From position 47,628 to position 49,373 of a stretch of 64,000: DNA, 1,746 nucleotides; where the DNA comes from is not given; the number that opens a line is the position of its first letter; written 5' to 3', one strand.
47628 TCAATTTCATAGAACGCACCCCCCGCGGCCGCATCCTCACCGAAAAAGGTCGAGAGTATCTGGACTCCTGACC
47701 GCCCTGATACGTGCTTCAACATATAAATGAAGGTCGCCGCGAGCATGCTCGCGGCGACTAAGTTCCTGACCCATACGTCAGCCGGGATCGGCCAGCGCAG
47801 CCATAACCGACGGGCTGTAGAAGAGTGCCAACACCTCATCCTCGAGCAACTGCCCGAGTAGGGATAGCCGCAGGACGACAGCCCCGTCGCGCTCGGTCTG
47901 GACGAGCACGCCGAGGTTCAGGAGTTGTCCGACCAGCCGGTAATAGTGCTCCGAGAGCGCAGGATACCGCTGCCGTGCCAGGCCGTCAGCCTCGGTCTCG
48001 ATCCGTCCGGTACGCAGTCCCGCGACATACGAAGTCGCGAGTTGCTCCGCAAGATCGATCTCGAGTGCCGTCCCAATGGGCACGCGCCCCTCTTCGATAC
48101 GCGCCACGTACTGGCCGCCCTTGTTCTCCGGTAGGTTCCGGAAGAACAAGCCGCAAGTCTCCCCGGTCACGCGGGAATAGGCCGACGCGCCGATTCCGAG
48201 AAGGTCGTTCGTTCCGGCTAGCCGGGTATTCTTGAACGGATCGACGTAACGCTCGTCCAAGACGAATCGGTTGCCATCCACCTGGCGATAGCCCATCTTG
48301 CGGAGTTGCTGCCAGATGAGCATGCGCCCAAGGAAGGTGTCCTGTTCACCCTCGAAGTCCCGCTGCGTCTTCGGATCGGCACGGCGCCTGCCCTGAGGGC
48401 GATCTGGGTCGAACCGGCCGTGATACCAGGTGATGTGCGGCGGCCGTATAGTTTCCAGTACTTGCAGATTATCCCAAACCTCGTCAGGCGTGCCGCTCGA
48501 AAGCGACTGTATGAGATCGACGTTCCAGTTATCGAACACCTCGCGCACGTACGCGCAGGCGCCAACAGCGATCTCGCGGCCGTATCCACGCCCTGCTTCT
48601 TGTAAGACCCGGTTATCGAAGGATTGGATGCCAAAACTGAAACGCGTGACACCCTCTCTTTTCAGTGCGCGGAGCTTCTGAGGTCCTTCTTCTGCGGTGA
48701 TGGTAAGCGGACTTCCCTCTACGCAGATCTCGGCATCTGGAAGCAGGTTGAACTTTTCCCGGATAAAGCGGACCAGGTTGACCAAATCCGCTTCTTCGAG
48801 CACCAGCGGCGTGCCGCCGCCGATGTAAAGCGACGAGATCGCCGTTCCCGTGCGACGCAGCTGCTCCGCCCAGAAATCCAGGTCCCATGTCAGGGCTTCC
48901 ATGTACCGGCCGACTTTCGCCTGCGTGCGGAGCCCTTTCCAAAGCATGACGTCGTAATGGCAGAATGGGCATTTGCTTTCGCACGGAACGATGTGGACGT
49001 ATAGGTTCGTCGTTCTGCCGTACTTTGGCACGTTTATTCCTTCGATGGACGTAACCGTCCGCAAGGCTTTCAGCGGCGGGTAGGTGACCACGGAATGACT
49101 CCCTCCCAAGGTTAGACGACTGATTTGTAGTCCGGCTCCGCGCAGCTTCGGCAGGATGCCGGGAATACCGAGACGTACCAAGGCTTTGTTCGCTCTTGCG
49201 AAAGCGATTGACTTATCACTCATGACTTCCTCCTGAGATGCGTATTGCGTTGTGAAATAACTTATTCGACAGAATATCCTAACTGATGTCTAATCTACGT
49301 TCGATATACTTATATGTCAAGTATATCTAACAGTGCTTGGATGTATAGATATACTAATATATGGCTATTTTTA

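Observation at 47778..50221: Second radical SAM enzyme (HemN-like) also divergently paired with a TrmB paralog across an AT-rich region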

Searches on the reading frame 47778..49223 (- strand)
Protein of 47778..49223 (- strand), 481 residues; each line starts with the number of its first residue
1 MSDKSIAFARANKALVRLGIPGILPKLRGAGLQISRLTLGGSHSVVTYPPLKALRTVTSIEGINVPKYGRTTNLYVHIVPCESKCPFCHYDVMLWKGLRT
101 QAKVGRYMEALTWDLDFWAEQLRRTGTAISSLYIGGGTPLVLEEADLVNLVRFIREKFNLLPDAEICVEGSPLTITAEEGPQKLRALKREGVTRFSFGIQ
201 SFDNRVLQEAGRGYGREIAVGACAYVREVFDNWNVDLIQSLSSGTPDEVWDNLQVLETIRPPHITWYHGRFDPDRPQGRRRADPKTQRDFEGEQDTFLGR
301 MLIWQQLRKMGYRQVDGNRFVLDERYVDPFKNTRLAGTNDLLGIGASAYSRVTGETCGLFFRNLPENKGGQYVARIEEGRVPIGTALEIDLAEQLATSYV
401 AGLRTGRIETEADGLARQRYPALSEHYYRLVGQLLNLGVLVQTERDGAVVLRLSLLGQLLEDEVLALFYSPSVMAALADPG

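Call 5: search_protein_families(library=pfam, proteins=[window:47778-49223:-], max_evalue=0.01)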
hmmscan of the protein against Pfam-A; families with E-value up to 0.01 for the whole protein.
window:47778-49223:- (481 aa): 1 family
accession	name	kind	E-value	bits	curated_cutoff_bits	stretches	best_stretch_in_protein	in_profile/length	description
PF04055.27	Radical_SAM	-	1.5e-14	54.9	29.5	1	76-238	2-148/166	Radical SAM superfamily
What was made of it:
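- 47778..49223 (-): HemN-like radical SAM gene (481 aa), member of an uncharacterised clade. Has CxxxCxxC (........) and GGGTP. Pfam Radical_SAM 1.5e-14 (call 5).
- On Radical SAM superfamily: PF04055 scores 54.9 bits against 29.5 (call 5).
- Checked: It hits Pfam Radical_SAM at 1.5e-14 (call 5).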

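Call 6: search_protein_families(library=ncbifam, proteins=[window:47778-49223:-], max_evalue=0.01)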
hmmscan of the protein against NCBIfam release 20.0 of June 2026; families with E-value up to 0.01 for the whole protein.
window:47778-49223:- (481 aa): 17 families
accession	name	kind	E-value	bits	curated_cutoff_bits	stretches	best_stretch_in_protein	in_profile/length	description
NF006067.1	PRK08208.1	equivalog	4.7e-35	121.4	380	1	47-350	8-299/427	STM4012 family radical SAM protein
TIGR04107.1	rSAM_HutW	equivalog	3.8e-34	118.2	400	1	71-440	39-390/419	heme anaerobic degradation radical SAM methyltransferase ChuW/HutW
TIGR00539.1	hemN_rel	equivalog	5.7e-32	111.2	205.4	1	73-357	2-269/361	radical SAM family heme chaperone HemW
TIGR03994.1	rSAM_HemZ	equivalog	9.9e-31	107.2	321.4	1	67-265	80-272/401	coproporphyrinogen dehydrogenase HemZ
NF006385.0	PRK08629.1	equivalog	2.1e-27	96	355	1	39-431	19-380/439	coproporphyrinogen III oxidase family protein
TIGR00538.1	hemN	equivalog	8.2e-26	90.8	324.95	1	72-268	50-239/454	oxygen-independent coproporphyrinogen III oxidase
NF006064.0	PRK08207.2-2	equivalog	8e-24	84.4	504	1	70-266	143-335/465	coproporphyrinogen III oxidase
NF006061.0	PRK08207.1-4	equivalog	6e-18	64.9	702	1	71-265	173-364/501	coproporphyrinogen III oxidase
NF006060.0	PRK08207.1-3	equivalog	1.2e-17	63.8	653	1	62-266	140-341/477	coproporphyrinogen III oxidase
NF005133.0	PRK06582.1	equivalog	1.3e-16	60.6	597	1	73-267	13-197/390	coproporphyrinogen III oxidase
NF004567.0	PRK05904.1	equivalog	6.5e-16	58.5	355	1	70-349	5-264/353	coproporphyrinogen III oxidase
NF006063.0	PRK08207.2-1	equivalog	6.5e-15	54.7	1074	1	72-262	193-379/518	coproporphyrinogen III oxidase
NF006066.0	PRK08207.2-5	equivalog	9.2e-15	54.2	1117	1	72-266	191-381/518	coproporphyrinogen III oxidase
NF006062.0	PRK08207.1-5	equivalog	2.5e-12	46.4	1007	1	59-266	136-340/476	coproporphyrinogen III oxidase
NF006059.0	PRK08207.1-1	equivalog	6.4e-12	44.9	1012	1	72-265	172-362/496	coproporphyrinogen III oxidase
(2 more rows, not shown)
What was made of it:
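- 47778..49223 (-): All NCBIfam HemN/HemW/ChuW/HemZ/STM4012 models score far below cut-off (call 6).
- On HemN (oxygen-independent coproporphyrinogen III dehydrogenase): 90.8 bits against 324.95 (call 6).
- On HemW (heme chaperone): 111.2 bits against 205.4 (call 6).
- On ChuW/HutW and STM4012 families: 118.2 bits against 400, and 121.4 against 380 (call 6).
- Closest known: HemN / HemW / ChuW and class C radical SAM methyltransferases. Different: The protein scores below every curated cut-off (call 6).
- Tried and rejected: Rejected on curated cut-offs (call 6).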

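Call 10: find_encoding_contigs(protein=window:47778-49223:-, flank=6000, max_places=6)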
Protein window:47778-49223:- (481 aa): 1 contig read that carries it; 1 place shown.
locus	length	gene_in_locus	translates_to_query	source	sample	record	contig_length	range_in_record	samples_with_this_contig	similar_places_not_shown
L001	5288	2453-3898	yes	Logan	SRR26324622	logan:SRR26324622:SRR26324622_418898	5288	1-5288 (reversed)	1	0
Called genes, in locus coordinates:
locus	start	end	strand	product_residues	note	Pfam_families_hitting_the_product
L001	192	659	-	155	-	PF02075:RuvC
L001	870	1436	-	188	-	PF20772:TACO1_YebC_N, PF01709:Transcrip_reg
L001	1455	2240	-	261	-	PF01978:TrmB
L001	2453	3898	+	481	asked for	PF04055:Radical_SAM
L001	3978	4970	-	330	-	PF01078:Mg_chelatase (faint), PF05496:RuvB_N, PF13191:AAA_16 (faint), PF00004:AAA, PF07728:AAA_5, PF17864:AAA_lid_4, PF05491:WHD_RuvB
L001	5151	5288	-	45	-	?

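Call 11: find_homologous_proteins(query=window:47778-49223:-, max_evalue=0.00001)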
Query window:47778-49223:- (481 aa): 244 proteins with E <= 0.00001 among 8000 candidates; the best 120 are listed.
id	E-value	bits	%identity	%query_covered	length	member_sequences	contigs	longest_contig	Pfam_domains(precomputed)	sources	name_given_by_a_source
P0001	0.0e+0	1099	100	100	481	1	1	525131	PF04055.28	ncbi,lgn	ncbi:MAG: radical SAM protein [Patescibacteria group bacterium]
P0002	3.3e-162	558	56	99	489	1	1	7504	PF04055.28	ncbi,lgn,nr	ncbi:MAG: radical SAM protein [bacterium]|nr:radical SAM protein [bacterium]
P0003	1.0e-155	537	54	96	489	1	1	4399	PF04055.28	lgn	-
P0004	2.2e-154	533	54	99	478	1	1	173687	PF04055.28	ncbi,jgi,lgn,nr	ncbi:MAG: oxygen-independent coproporphyrinogen III oxidase [Parcubacteria bacterium C7867-008]|nr:M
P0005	4.0e-153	529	52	100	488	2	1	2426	PF04055.28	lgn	-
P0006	1.0e-150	521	53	100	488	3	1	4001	PF04055.28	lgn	-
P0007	4.5e-150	518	52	99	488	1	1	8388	PF04055.28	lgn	-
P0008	1.3e-149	517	53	99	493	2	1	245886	PF04055.28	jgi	-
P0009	9.8e-149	514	53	99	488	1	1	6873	PF04055.28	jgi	jgi:oxygen-independent coproporphyrinogen-3 oxidase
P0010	1.7e-147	510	52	99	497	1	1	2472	PF04055.28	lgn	-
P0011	1.2e-146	507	52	99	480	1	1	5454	PF04055.28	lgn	-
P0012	3.3e-146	506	52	98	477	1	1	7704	PF04055.28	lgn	-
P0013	7.7e-146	505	51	99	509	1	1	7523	PF04055.28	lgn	-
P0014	2.0e-145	503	52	100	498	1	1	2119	PF04055.28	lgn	-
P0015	5.4e-145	502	51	99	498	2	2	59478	PF04055.28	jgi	jgi:oxygen-independent coproporphyrinogen-3 oxidase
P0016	5.6e-145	502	51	99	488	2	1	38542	PF04055.28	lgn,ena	-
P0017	1.3e-144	501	51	99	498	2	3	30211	PF04055.28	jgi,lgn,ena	-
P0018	1.9e-144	500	52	99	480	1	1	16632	PF04055.28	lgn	-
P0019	7.1e-144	498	51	99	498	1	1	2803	PF04055.28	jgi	jgi:oxygen-independent coproporphyrinogen-3 oxidase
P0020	2.4e-143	496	50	99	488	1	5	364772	PF04055.28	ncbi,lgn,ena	ncbi:MAG: radical SAM protein [Patescibacteria group bacterium]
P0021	3.0e-143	496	50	99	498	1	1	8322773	PF04055.28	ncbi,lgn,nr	ncbi:radical SAM protein [Bradyrhizobium icense]|nr:radical SAM protein [Bradyrhizobium icense]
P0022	4.7e-143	495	51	99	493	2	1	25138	PF04055.28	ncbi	ncbi:MAG: radical SAM protein [Candidatus Paceibacterota bacterium]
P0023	8.1e-143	495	51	99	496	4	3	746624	PF04055.28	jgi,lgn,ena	jgi:coproporphyrinogen III oxidase-like Fe-S oxidoreductase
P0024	8.6e-143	494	51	99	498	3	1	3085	PF04055.28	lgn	-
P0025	9.6e-143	494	50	99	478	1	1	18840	PF04055.28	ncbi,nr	ncbi:radical SAM protein [Candidatus Uhrbacteria bacterium]|nr:radical SAM protein [Candidatus Uhrba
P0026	2.3e-142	493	51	99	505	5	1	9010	PF04055.28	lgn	-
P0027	3.5e-142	492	49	99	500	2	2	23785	PF04055.28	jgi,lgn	jgi:coproporphyrinogen III oxidase-like Fe-S oxidoreductase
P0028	5.2e-142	492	50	99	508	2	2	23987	PF04055.28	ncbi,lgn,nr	ncbi:hypothetical protein GCM10007880_67340 [Mesorhizobium amorphae]|nr:hypothetical protein GCM1000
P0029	6.0e-142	492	48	99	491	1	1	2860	PF04055.28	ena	-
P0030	8.6e-142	491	49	99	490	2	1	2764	PF04055.28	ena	-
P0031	9.0e-142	491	51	99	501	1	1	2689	PF04055.28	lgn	-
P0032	1.6e-141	490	49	99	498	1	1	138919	PF04055.28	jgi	jgi:oxygen-independent coproporphyrinogen III oxidase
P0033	1.8e-141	490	49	99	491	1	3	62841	PF04055.28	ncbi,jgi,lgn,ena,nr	ncbi:MAG TPA: radical SAM protein [Pyrinomonadaceae bacterium]|nr:radical SAM protein [Pyrinomonadac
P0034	1.9e-141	490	50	99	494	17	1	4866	PF04055.28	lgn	-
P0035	2.6e-141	490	50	99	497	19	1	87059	PF04055.28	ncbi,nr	ncbi:hypothetical protein CO683_34195 [Bradyrhizobium ottawaense]|nr:hypothetical protein CO683_3419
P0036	3.4e-141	489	51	96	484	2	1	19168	PF04055.28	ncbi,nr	ncbi:hypothetical protein CQ10_38745 [Bradyrhizobium valentinum]|nr:hypothetical protein CQ10_38745 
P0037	3.5e-141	489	49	99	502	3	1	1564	PF04055.28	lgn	-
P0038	4.1e-141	489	50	99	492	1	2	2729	PF04055.28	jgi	-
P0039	6.8e-141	488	49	99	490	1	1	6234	PF04055.28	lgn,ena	-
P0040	7.1e-141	488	49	99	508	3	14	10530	PF04055.28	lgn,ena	-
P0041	8.2e-141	488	51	100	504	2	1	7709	PF04055.28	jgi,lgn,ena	-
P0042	9.1e-141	488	49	99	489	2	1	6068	PF04055.28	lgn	-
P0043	9.5e-141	488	51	100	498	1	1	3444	PF04055.28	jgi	jgi:coproporphyrinogen III oxidase-like Fe-S oxidoreductase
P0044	1.1e-140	487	50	96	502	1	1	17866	PF04055.28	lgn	-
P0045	1.3e-140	487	49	99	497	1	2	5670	PF04055.28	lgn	-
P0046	1.3e-140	487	51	99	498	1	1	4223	PF04055.28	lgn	-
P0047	1.9e-140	487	49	98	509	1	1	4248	PF04055.28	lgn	-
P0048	2.3e-140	486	48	100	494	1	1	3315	PF04055.28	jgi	jgi:coproporphyrinogen III oxidase-like Fe-S oxidoreductase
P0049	2.9e-140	486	49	99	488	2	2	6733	PF04055.28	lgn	-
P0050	5.0e-140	485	49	99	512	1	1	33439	PF04055.28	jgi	jgi:oxygen-independent coproporphyrinogen-3 oxidase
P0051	5.7e-140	485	49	99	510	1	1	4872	PF04055.28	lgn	-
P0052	5.9e-140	485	50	99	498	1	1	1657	PF04055.28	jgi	jgi:oxygen-independent coproporphyrinogen III oxidase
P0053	6.3e-140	485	50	96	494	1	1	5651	PF04055.28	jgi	jgi:oxygen-independent coproporphyrinogen-3 oxidase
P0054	6.6e-140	485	49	99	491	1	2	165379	PF04055.28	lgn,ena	-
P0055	9.9e-140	484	50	96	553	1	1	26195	PF04055.28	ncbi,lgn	-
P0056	1.1e-139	484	48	99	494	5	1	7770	PF04055.28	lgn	-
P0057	1.2e-139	484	48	99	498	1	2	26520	PF04055.28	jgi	jgi:coproporphyrinogen III oxidase-like Fe-S oxidoreductase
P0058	1.3e-139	484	50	100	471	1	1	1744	PF04055.28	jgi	jgi:oxygen-independent coproporphyrinogen III oxidase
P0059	1.7e-139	484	50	98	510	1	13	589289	PF04055.28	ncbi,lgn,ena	-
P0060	1.8e-139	484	48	99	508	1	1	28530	PF04055.28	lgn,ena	-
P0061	2.5e-139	483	50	99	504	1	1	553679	PF04055.28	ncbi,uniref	ncbi:radical SAM protein [Sphingomonas sp. PB2P19]|uniref:radical SAM protein n=1 Tax=Sphingomonas r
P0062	2.8e-139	483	49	99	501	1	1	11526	PF04055.28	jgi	jgi:oxygen-independent coproporphyrinogen III oxidase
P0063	3.5e-139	483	50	100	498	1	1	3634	PF04055.28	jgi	-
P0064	3.8e-139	482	50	99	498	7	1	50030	PF04055.28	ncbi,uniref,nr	ncbi:radical SAM protein [Bradyrhizobium yuanmingense]|uniref:radical SAM protein n=1 Tax=Bradyrhizo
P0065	6.3e-139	482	49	99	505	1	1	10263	PF04055.28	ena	-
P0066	7.7e-139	481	51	99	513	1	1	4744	PF04055.28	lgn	-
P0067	8.3e-139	481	49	99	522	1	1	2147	PF04055.28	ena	-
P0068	8.7e-139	481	49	99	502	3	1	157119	PF04055.28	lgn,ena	-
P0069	1.0e-138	481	49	98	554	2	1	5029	PF04055.28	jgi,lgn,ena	-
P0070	1.1e-138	481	50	99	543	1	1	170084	PF04055.28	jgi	jgi:oxygen-independent coproporphyrinogen-3 oxidase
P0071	1.3e-138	481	50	99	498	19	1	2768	PF04055.28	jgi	-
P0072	1.6e-138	480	49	99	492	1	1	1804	PF04055.28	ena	-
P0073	1.9e-138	480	48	99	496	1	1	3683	PF04055.28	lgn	-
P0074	2.0e-138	480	49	98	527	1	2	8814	PF04055.28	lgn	-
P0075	2.4e-138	480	49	99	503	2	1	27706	PF04055.28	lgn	-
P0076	3.5e-138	479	48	100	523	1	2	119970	PF04055.28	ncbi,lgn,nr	ncbi:MAG: radical SAM protein [Actinomycetota bacterium]|nr:radical SAM protein [Actinomycetota bact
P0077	3.9e-138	479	48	99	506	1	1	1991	PF04055.28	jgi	jgi:coproporphyrinogen III oxidase-like Fe-S oxidoreductase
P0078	4.8e-138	479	49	99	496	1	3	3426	PF04055.28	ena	-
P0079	5.2e-138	479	48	99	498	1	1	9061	PF04055.28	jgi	jgi:oxygen-independent coproporphyrinogen III oxidase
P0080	6.2e-138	478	49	99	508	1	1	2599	PF04055.28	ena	-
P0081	6.6e-138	478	50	99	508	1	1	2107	PF04055.28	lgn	-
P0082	7.1e-138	478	49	96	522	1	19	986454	PF04055.28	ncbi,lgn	ncbi:coproporphyrinogen-III oxidase family protein [Burkholderia stagnalis]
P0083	7.3e-138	478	50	100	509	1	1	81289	PF04055.28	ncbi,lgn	ncbi:radical SAM family heme chaperone HemW [soil metagenome]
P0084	8.4e-138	478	49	100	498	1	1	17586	PF04055.28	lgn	-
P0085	1.1e-137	478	50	97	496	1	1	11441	PF04055.28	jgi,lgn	-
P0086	1.2e-137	478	51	99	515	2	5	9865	PF04055.28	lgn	-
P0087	1.2e-137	478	49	96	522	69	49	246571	PF04055.28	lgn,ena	-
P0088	1.2e-137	477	48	99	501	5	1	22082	PF04055.28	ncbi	-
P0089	1.6e-137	477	49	99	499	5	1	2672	PF04055.28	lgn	-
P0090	1.7e-137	477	48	100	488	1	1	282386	PF04055.28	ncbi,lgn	ncbi:MAG: radical SAM protein [Patescibacteria group bacterium]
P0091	2.5e-137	476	48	99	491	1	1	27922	PF04055.28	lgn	-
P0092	2.7e-137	476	50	96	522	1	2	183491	PF04055.28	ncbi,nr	ncbi:radical SAM protein [Burkholderia sp. 4701]|nr:radical SAM protein [Burkholderia sp. 4701] MXN8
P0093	2.8e-137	476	48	96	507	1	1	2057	PF04055.28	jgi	jgi:oxygen-independent coproporphyrinogen III oxidase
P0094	3.0e-137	476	48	99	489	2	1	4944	PF04055.28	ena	-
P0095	3.3e-137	476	48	99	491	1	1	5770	PF04055.28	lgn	-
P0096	3.5e-137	476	49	99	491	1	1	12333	PF04055.28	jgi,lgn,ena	-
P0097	6.4e-137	475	49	98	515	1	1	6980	PF04055.28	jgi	jgi:oxygen-independent coproporphyrinogen III oxidase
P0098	6.6e-137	475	48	99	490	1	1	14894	PF04055.28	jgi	jgi:oxygen-independent coproporphyrinogen III oxidase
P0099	7.8e-137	475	49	99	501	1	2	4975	PF04055.28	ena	-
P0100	8.9e-137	475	48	100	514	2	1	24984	PF04055.28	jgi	jgi:coproporphyrinogen III oxidase-like Fe-S oxidoreductase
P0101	1.0e-136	474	48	99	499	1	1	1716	PF04055.28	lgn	-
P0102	1.3e-136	474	48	99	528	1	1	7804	PF04055.28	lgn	-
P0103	1.7e-136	474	47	99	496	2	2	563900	PF04055.28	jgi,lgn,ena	jgi:coproporphyrinogen III oxidase-like Fe-S oxidoreductase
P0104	2.0e-136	473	49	98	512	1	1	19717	PF04055.28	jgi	jgi:oxygen-independent coproporphyrinogen III oxidase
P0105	2.2e-136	473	48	99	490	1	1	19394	PF04055.28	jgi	jgi:oxygen-independent coproporphyrinogen-3 oxidase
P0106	2.4e-136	473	48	99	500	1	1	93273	PF04055.28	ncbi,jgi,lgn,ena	jgi:coproporphyrinogen III oxidase-like Fe-S oxidoreductase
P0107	2.5e-136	473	49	98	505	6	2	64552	PF04055.28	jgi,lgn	jgi:coproporphyrinogen III oxidase-like Fe-S oxidoreductase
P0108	3.8e-136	473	49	99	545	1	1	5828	PF04055.28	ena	-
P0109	4.4e-136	472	48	99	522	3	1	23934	PF04055.28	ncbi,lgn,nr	ncbi:radical SAM protein [Paraburkholderia sp. Se-20369]|nr:radical SAM protein [Paraburkholderia sp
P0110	5.7e-136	472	48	99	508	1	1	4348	PF04055.28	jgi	jgi:coproporphyrinogen III oxidase-like Fe-S oxidoreductase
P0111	5.8e-136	472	49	99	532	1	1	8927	PF04055.28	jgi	jgi:coproporphyrinogen III oxidase-like Fe-S oxidoreductase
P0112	1.3e-135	471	49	99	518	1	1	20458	PF04055.28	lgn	-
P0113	1.7e-135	470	48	99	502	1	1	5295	PF04055.28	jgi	jgi:oxygen-independent coproporphyrinogen-3 oxidase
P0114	2.0e-135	470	50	100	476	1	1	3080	PF04055.28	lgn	-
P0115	2.0e-135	470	50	98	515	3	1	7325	PF04055.28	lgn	-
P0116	2.1e-135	470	50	98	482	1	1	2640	PF04055.28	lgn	-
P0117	2.2e-135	470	49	99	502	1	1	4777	PF04055.28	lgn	-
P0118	2.2e-135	470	49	95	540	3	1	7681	PF04055.28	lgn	-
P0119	2.5e-135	470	47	99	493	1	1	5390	PF04055.28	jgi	jgi:oxygen-independent coproporphyrinogen III oxidase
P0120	4.4e-135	469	47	100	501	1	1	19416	PF04055.28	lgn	-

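Call 13: find_related_loci(query=A1, collection=genome_contigs, flank=8000)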
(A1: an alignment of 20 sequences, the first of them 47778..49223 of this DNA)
Query A1 (481 aa) in genome_contigs; peptide patterns used: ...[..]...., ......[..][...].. (x = any residue, [..] = any of these).
47 stretches matched a pattern; 33 encode a relative of the query (tblastn E <= 1e-3); 32 distinct loci.
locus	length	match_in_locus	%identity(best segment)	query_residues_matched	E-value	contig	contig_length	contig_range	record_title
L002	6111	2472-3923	52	1-477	1e-159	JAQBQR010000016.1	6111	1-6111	MAG: Parcubacteria group bacterium isolate RYN_378 scaffold_645635, whole genome shotgun sequence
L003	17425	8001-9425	54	1-478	4e-158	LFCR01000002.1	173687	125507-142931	MAG: Parcubacteria bacterium C7867-008 C7867_00052, whole genome shotgun sequence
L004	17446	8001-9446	51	1-478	6e-151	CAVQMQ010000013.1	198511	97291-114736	MAG: uncultured Acidobacteriaceae bacterium isolate MFD00082.bin.1.40 genome assembly, contig: contig_20242, whole genom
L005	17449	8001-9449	50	1-478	5e-149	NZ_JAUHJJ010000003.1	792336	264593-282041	Bradyrhizobium sp. SZCCHNR1093 NODE_3, whole genome shotgun sequence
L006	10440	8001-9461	50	1-478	1e-148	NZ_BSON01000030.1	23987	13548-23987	Mesorhizobium amorphae strain NBRC 102496 sequence030, whole genome shotgun sequence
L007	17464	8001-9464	48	1-481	2e-148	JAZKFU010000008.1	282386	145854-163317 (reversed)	MAG: Patescibacteria group bacterium isolate DC_RB_04_SPN110320-bin016 DCRB04SPN_B016_0_000000000008, whole genome shotg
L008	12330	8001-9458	49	1-478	2e-147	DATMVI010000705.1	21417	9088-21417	MAG TPA_asm: Pyrinomonadaceae bacterium isolate SMAG_U13064 k141_455905, whole genome shotgun sequence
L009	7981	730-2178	50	1-478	2e-146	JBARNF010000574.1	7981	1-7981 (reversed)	MAG: Bradyrhizobium sp. isolate MFD06661_ilm_asm_bin7 k127_181065, whole genome shotgun sequence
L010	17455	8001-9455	50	1-477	2e-145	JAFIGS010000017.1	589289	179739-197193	MAG: Pseudolabrys sp. isolate HJP_bin35 k141_96440, whole genome shotgun sequence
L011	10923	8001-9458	49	1-478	8e-145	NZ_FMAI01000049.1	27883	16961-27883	Bradyrhizobium shewense strain ERR11, whole genome shotgun sequence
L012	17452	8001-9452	49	1-478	7e-145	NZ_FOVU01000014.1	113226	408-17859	Bradyrhizobium sp. Ghvi, whole genome shotgun sequence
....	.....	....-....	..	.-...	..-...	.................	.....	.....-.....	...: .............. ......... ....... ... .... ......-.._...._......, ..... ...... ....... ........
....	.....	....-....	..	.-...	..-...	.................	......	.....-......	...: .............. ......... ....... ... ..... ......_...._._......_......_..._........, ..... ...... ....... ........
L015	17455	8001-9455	49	1-477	6e-144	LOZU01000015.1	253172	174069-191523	Burkholderia pyrrocinia strain MSMB1755 MSMB1755_112, whole genome shotgun sequence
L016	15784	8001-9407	50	17-477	2e-142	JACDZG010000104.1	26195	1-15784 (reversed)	MAG: Chromatiaceae bacterium isolate ppb02 NODE_188_length_26195_cov_254.485195, whole genome shotgun sequence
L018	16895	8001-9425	50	1-477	8e-142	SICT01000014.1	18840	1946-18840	MAG: Candidatus Uhrbacteria bacterium isolate Baikal-deep-G212 BACOMB-C14010, whole genome shotgun sequence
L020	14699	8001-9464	48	1-480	2e-140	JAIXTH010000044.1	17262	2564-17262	MAG: Alphaproteobacteria bacterium isolate C8_MAG_00033 pond_C8_MAG_00033_000000000089, whole genome shotgun sequence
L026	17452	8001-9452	50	1-477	8e-151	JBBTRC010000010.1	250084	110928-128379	MAG: Patescibacteria group bacterium isolate H41-bin044_1 H41_bin044_1_000000000010, whole genome shotgun sequence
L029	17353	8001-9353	40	10-473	7e-106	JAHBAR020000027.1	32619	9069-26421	MAG: Candidatus Kerfeldbacteria bacterium isolate AQU-08 c_000000131924, whole genome shotgun sequence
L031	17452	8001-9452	53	5-478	3e-155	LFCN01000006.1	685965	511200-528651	MAG: Parcubacteria bacterium C7867-004 C7867_00001, whole genome shotgun sequence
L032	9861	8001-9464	51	1-477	5e-150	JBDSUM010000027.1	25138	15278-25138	MAG: Candidatus Paceibacterota bacterium isolate cluster1_bin.581 k127_14873448, whole genome shotgun sequence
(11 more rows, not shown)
